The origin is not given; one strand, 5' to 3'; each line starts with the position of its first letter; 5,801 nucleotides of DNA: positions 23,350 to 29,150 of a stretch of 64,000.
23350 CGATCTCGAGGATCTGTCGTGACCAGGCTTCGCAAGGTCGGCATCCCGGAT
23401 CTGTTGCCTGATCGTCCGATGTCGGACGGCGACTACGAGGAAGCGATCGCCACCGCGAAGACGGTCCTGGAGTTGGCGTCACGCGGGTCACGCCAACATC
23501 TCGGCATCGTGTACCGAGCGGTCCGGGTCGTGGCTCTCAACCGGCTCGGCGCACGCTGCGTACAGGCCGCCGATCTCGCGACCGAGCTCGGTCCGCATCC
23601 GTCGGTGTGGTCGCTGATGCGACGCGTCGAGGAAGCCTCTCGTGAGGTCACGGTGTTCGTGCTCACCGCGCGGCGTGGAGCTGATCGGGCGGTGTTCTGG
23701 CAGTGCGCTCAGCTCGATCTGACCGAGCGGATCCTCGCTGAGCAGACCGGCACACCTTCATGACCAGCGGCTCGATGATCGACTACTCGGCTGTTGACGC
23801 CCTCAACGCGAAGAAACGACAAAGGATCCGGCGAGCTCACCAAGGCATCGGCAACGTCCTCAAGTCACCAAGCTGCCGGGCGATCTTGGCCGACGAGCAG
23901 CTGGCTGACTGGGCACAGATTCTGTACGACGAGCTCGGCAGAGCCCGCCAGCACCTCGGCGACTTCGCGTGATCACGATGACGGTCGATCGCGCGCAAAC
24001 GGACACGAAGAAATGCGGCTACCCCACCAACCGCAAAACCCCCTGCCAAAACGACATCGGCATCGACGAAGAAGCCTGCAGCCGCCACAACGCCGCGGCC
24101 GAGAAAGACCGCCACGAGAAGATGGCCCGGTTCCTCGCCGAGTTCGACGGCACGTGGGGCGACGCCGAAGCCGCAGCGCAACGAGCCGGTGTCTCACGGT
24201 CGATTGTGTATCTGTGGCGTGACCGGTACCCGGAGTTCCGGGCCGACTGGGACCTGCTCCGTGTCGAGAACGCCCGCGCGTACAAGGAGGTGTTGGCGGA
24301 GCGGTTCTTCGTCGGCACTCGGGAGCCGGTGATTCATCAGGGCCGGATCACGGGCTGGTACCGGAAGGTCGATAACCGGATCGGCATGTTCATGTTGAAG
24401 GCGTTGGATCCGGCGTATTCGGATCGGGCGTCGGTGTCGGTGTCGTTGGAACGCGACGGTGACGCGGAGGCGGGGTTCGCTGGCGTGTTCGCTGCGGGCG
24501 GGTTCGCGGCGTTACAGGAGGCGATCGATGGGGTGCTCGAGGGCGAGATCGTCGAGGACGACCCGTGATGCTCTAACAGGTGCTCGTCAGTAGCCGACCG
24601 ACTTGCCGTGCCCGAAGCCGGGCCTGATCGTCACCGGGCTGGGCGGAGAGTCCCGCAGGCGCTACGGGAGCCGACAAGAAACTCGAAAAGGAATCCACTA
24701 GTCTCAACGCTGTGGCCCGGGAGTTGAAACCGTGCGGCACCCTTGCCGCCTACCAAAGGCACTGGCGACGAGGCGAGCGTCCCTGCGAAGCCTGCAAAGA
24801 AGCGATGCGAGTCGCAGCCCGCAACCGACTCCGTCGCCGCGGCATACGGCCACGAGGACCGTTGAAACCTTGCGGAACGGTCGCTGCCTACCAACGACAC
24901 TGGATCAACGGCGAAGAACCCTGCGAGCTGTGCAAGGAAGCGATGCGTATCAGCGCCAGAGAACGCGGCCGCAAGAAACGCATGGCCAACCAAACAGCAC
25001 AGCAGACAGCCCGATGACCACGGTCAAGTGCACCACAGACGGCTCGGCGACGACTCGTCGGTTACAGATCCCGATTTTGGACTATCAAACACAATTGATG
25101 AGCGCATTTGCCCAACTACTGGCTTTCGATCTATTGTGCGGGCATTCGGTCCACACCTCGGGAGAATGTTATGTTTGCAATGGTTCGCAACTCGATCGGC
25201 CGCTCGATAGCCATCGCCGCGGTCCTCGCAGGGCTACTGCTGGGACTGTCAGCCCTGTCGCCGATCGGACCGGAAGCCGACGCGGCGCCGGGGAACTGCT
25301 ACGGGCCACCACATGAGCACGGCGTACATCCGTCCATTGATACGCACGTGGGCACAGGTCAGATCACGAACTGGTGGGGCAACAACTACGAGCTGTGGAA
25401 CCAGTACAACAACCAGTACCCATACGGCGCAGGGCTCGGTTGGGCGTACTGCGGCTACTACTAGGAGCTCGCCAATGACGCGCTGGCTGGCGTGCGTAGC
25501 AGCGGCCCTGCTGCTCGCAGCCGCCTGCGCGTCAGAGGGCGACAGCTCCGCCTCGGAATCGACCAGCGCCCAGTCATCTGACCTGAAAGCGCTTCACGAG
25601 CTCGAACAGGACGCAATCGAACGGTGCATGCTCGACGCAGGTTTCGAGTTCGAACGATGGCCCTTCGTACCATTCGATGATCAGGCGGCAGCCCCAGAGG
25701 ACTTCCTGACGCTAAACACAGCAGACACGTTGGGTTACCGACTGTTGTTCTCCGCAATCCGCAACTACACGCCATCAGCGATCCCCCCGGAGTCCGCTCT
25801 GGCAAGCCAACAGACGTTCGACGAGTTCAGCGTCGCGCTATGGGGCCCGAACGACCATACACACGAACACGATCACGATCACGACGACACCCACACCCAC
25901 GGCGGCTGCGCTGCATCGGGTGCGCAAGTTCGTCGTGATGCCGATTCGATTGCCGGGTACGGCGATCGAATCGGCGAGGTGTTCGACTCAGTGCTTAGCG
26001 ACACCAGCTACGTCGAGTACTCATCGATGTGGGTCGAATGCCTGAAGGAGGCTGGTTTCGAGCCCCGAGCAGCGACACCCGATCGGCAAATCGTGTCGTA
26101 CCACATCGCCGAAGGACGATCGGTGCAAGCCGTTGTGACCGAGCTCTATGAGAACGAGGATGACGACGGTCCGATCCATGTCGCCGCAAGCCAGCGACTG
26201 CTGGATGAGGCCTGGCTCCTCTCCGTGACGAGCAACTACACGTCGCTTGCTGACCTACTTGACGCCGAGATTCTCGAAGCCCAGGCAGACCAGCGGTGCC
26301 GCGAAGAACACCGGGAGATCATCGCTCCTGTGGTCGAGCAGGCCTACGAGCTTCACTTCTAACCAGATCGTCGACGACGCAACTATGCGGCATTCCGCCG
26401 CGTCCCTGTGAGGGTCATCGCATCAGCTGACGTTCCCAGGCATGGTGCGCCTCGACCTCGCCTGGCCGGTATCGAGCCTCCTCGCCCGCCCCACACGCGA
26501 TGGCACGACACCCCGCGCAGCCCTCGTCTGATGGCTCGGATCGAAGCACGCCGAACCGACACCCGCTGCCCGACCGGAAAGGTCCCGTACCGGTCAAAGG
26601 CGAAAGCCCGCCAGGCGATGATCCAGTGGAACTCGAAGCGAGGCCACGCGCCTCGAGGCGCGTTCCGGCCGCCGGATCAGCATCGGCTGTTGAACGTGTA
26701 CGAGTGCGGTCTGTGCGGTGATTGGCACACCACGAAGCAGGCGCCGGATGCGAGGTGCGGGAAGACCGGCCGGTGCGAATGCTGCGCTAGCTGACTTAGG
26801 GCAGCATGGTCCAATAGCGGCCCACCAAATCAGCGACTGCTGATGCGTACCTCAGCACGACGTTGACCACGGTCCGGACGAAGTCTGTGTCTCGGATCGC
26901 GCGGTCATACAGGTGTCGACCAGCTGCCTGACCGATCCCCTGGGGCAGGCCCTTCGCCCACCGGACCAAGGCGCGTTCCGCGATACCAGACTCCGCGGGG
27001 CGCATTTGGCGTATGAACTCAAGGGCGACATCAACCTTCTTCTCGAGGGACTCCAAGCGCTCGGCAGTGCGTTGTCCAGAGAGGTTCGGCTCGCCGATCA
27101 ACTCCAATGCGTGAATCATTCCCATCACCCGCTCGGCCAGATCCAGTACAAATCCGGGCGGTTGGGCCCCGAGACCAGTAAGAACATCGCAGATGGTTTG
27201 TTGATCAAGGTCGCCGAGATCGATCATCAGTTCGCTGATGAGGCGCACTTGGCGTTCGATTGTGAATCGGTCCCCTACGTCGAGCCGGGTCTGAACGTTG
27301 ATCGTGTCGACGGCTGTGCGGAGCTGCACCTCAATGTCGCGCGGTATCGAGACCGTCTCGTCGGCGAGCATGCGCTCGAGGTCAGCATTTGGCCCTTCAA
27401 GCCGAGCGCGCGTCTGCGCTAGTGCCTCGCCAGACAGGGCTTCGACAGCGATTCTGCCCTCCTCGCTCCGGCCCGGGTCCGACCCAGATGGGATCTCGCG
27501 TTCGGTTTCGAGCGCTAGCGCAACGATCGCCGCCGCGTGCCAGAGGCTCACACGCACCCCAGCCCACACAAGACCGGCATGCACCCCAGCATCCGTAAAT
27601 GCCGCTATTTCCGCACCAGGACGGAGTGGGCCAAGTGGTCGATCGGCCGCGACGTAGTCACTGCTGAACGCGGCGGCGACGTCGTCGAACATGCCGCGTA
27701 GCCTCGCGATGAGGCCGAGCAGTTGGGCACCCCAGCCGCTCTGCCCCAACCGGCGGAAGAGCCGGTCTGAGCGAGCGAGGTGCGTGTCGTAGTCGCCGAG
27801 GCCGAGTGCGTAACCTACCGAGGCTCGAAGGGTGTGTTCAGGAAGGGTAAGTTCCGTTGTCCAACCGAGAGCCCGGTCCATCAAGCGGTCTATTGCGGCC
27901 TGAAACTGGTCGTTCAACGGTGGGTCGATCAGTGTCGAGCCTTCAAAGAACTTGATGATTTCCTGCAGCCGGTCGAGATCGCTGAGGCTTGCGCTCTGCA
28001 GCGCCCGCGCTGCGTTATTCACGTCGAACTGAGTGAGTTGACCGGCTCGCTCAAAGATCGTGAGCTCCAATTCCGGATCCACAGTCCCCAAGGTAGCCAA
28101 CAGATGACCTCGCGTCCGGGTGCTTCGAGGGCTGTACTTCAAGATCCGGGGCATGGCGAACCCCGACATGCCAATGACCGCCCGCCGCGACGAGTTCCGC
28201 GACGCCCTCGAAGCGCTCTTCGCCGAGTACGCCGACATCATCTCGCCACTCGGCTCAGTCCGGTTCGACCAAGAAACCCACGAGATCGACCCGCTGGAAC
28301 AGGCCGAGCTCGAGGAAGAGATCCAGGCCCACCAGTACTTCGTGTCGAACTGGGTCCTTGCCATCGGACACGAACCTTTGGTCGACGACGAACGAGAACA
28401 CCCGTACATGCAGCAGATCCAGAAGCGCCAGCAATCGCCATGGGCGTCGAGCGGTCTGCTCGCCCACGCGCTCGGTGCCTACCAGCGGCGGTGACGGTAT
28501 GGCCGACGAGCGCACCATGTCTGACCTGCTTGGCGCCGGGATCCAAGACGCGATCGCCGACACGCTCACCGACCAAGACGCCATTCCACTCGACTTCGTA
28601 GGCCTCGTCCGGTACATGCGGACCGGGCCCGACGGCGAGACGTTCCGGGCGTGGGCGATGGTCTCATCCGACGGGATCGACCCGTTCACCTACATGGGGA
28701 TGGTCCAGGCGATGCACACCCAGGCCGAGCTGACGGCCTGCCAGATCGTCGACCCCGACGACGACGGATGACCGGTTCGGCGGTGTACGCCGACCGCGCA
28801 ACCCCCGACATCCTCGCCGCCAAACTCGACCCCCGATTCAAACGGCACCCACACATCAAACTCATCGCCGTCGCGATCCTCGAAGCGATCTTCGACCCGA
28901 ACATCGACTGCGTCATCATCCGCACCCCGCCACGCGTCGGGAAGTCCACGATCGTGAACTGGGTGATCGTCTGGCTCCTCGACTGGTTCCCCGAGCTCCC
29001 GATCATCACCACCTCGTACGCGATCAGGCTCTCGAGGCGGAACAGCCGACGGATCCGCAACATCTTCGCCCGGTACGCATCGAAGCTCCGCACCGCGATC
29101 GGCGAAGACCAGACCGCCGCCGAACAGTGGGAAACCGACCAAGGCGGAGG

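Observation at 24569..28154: A 3.6 kb accessory island splits terS from terL and includes an opposite-strand 450-aa orphan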

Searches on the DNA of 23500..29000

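Call 96: search_rna_families(source=window, start=23500, end=29000, threshold=evalue, max_evalue=1)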
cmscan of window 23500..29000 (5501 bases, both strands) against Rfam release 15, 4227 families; matches with E-value up to 1: 1.
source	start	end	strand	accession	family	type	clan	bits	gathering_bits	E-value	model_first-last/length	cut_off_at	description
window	24311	24373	+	RF02261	MAT2A_B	Cis-reg;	-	23.3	45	0.29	1-64/64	no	MAT2A 3'UTR stem loop B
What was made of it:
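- Tried and rejected: Rfam found no RNA element in the island (call 96).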

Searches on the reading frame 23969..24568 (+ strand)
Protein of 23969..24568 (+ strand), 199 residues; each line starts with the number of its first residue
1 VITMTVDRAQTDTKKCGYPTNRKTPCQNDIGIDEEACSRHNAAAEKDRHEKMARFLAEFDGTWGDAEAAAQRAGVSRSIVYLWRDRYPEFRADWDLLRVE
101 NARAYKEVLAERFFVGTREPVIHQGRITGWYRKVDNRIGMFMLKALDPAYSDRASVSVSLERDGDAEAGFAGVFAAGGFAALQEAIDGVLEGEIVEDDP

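Call 3: search_protein_families(library=pfam, proteins=[window:23969-24568:+], max_evalue=0.1)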
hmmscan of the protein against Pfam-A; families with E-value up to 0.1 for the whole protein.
window:23969-24568:+ (199 aa): 2 families
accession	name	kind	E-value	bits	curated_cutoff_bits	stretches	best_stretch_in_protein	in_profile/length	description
PF13384.12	HTH_23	-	0.018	15.3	24.6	1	68-87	22-41/50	Homeodomain-like domain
PF08822.17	DUF1804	-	0.026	14.9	29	1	67-104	23-60/164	Protein of unknown function (DUF1804)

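Call 4: search_protein_families(library=phrogs, proteins=[window:23969-24568:+], max_evalue=0.1)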
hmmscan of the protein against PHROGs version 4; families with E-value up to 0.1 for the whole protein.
window:23969-24568:+ (199 aa): 3 families
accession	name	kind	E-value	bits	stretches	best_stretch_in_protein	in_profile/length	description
phrog_4044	-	head and packaging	4.8e-15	56.5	1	43-159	20-137/180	terminase small subunit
phrog_756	-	DNA, RNA and nucleotide metabolism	0.042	14.8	1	66-106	22-62/166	DNA binding protein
phrog_24579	-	head and packaging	0.075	14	0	41-95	10-62/126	terminase small subunit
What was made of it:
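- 23969..24568 (+): Small terminase subunit (terS). It forms the left flank of the slot. The PGAP start is ATG 23978 (196 aa). phrog_4044 E=4.8e-15 (call 4).
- On Small terminase subunit (phrog_4044), for 23969-24568: E=4.8e-15 (call 4).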

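Call 44: search_protein_families(library=ncbifam, proteins=[window:23969-24568:+], max_evalue=0.05)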
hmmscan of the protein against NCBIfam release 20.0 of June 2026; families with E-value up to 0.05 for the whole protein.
window:23969-24568:+ (199 aa): 0 families

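Call 106: search_dna_similar(query=window:23969-24568:+, collection=phages, mode=protein, max_evalue=0.001, max_rows=25)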
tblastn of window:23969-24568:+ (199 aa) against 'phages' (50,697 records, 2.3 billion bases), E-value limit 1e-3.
No match.

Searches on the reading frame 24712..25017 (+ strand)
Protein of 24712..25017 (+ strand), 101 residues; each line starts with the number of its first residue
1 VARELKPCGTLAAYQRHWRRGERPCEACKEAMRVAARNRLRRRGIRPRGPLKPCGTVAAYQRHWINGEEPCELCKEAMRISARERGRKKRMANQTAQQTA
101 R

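Call 3: search_protein_families(library=pfam, proteins=[window:24712-25017:+], max_evalue=0.1)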
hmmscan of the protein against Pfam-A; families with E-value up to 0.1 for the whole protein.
window:24712-25017:+ (101 aa): 2 families
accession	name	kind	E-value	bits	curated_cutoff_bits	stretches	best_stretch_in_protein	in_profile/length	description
PF14427.12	Pput2613-deam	-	0.00075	19.7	25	0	65-88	69-93/118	Pput_2613-like deaminase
PF15311.11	HYLS1_C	-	0.001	20.2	27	0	11-46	22-57/90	Hydrolethalus syndrome protein 1 C-terminus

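Call 4: search_protein_families(library=phrogs, proteins=[window:24712-25017:+], max_evalue=0.1)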
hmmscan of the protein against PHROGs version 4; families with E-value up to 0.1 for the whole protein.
window:24712-25017:+ (101 aa): 5 families
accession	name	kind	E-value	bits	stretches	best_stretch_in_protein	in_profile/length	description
phrog_22267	-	transcription regulation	7e-15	56.3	2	6-38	57-89/97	transcriptional regulator WhiB-like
phrog_12112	-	transcription regulation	1.7e-14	55.3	2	5-43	88-126/130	transcriptional regulator WhiB-like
phrog_24671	-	integration and excision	0.0005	21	1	55-95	28-64/75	integrase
phrog_31259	-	unknown function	0.00092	20.1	0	7-44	71-108/160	-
phrog_25071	-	unknown function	0.091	13.3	0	58-89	111-142/223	-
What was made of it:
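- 24712..25017 (+): Cys-repeat protein. It carries two copies of the motif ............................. and is probably a small basic zinc-finger DNA-binding protein. It is not annotated in the public record. It matches the C-terminal motif of phrog_22267 and phrog_12112 ('WhiB-like') at E=7e-15 and 1.7e-14 (call 4).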

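Call 34: search_protein_families(library=padloc, proteins=[window:24712-25017:+], max_evalue=0.1)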
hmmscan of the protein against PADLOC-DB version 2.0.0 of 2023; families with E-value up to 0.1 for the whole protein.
window:24712-25017:+ (101 aa): 0 families

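Call 44: search_protein_families(library=ncbifam, proteins=[window:24712-25017:+], max_evalue=0.05)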
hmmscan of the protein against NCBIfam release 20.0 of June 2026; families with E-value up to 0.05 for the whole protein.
window:24712-25017:+ (101 aa): 0 families

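Call 48: search_dna_similar(query=window:24712-25017:+, collection=phages, mode=protein, max_evalue=0.001, max_rows=15)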
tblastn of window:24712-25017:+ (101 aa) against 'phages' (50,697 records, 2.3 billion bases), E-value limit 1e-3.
Records with a match: 7; places in all: 9; records where one place covers at least 80% of the query: 2.
Best place of each record, by identity: 60-80% 3; <60% 4.
By first word of the organism name: Arthrobacter 5; Streptomyces 2.
By host as written in the record: Arthrobacter sulfureus NRRL B-14730 2; Arthrobacter sp. 2; Streptomyces aureofaciens 2; Arthrobacter sulfureus ATCC 19098 1.
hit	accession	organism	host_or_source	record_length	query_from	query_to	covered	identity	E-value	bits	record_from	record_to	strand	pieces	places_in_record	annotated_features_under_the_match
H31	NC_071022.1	Arthrobacter phage BaileyBlu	Arthrobacter sulfureus NRRL B-14730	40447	4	85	61%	66.1%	7e-6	95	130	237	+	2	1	1: transcriptional regulator WhiB-like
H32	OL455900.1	Arthrobacter phage BaileyBlu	Arthrobacter sulfureus NRRL B-14730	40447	4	85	61%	66.1%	7e-6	95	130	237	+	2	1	1: hypothetical protein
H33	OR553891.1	Arthrobacter phage CallinAllBarbz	Arthrobacter sulfureus ATCC 19098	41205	4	85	61%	62.9%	8e-5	89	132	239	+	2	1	1: hypothetical protein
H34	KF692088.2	Arthrobacter phage vB_ArS-ArV2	Arthrobacter sp.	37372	1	84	83%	38.2%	8e-8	54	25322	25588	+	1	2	transcriptional factor WhiB-like protein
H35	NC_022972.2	Arthrobacter phage vB_ArS-ArV2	Arthrobacter sp.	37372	1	84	83%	38.2%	8e-8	54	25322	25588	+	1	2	transcriptional regulator WhiB-like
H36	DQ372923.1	Streptomyces phage mu1/6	Streptomyces aureofaciens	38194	8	77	69%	42.9%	2e-4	44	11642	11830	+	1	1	transcriptional factor WhiB-like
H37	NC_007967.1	Streptomyces phage mu1/6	Streptomyces aureofaciens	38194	8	77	69%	42.9%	2e-4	44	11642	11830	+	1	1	transcriptional regulator WhiB-like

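Call 77: list_cluster_members(proteins=[window:24712-25014:+, window:25171-25461:+, window:25475-26359:+, window:26531-26791:+, window:26408-26791:+, window:28153-28491:+, window:28499-28768:+, window:23969-24565:+, P0001])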
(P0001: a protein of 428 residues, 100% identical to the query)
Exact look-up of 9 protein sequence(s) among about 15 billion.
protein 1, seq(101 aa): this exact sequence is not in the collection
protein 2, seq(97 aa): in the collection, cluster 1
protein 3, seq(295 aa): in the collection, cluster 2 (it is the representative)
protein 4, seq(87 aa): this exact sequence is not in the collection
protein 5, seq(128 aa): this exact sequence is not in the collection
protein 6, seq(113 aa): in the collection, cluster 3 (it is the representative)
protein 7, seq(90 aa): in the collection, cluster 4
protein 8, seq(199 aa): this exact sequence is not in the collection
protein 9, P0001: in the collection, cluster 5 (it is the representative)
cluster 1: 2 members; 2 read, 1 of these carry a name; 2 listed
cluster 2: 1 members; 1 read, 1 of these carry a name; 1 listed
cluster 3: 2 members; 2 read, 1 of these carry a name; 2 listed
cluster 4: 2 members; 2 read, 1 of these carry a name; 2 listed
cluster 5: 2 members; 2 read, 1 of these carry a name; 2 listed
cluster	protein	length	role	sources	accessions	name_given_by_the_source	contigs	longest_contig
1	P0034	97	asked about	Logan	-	-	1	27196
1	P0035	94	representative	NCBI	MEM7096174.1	MAG: hypothetical protein AAF567_24425 [Actinomycetota bacterium]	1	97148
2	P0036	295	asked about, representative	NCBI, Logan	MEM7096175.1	MAG: hypothetical protein AAF567_24430 [Actinomycetota bacterium]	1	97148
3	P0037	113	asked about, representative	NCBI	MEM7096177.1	MAG: hypothetical protein AAF567_24440 [Actinomycetota bacterium]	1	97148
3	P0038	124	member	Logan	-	-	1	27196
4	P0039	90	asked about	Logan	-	-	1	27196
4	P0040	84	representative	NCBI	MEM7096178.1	MAG: hypothetical protein AAF567_24445 [Actinomycetota bacterium]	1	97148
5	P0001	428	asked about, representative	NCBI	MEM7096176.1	MAG: hypothetical protein AAF567_24435 [Actinomycetota bacterium]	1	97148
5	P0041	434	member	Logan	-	-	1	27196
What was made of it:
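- Two independent gene callers also call the gene (call 77).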

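Call 99: search_solved_structures(query=window:24712-25014:+, max_evalue=1)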
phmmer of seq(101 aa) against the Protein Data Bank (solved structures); distinct sequences matched with E-value up to 1: 2.
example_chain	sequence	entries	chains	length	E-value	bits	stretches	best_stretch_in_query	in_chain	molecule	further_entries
4lad_B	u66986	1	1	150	0.086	16.3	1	3-44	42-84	E3 ubiquitin-protein ligase AMFR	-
2lxh_C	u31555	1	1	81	0.12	15.9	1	3-42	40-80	E3 ubiquitin-protein ligase AMFR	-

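Call 102: list_cluster_members(proteins=[window:24724-25014:+, window:24805-25014:+, window:23978-24565:+, window:24122-24565:+, window:26618-26791:+])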
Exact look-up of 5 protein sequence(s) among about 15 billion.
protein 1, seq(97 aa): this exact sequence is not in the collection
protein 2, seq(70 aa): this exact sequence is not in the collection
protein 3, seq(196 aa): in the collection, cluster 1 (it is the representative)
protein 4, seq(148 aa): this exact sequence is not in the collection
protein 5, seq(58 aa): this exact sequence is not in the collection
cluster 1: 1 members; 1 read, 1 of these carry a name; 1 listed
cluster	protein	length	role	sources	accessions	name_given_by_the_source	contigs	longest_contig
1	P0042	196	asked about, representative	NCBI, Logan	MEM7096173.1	MAG: hypothetical protein AAF567_24420 [Actinomycetota bacterium]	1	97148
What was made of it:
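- Checked: The Cys-repeat and Zn-ribbon ORFs are not annotated in the public record (calls 77, 102).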

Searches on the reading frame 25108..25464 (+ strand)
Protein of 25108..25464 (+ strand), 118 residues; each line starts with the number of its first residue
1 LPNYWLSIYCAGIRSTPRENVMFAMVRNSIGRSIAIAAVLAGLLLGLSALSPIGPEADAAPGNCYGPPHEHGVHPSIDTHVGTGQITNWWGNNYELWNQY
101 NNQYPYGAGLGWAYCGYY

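Call 3: search_protein_families(library=pfam, proteins=[window:25108-25464:+], max_evalue=0.1)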
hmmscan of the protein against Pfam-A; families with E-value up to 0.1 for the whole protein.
window:25108-25464:+ (118 aa): 1 family
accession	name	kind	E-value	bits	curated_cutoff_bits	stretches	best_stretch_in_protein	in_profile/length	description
PF17447.7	YkpC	-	0.018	15.3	27.7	1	30-46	4-20/42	Uncharacterized YkpC-like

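Call 4: search_protein_families(library=phrogs, proteins=[window:25108-25464:+], max_evalue=0.1)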
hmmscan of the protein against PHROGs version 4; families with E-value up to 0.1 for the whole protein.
window:25108-25464:+ (118 aa): 0 families

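Call 34: search_protein_families(library=padloc, proteins=[window:25171-25464:+], max_evalue=0.1)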
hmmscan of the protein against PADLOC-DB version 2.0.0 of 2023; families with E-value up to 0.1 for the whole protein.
window:25171-25464:+ (97 aa): 0 families

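Call 44: search_protein_families(library=ncbifam, proteins=[window:25171-25464:+], max_evalue=0.05)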
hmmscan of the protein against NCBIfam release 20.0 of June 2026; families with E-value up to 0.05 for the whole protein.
window:25171-25464:+ (97 aa): 0 families

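Call 70: search_dna_similar(query=window:25171-25464:+, collection=phages, mode=protein, max_evalue=0.01, max_rows=10)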
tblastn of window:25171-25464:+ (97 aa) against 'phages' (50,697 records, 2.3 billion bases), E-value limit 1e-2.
No match.
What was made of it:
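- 25171..25464 (+): Small secreted peptide. It has a Sec-type signal peptide with a probable cleavage site after ADA. The mature peptide of about 59 aa is rich in Gly, Asn and aromatic residues and has 2 Cys. It matches no family and no phage record (calls 3, 4, 34, 44, 70).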
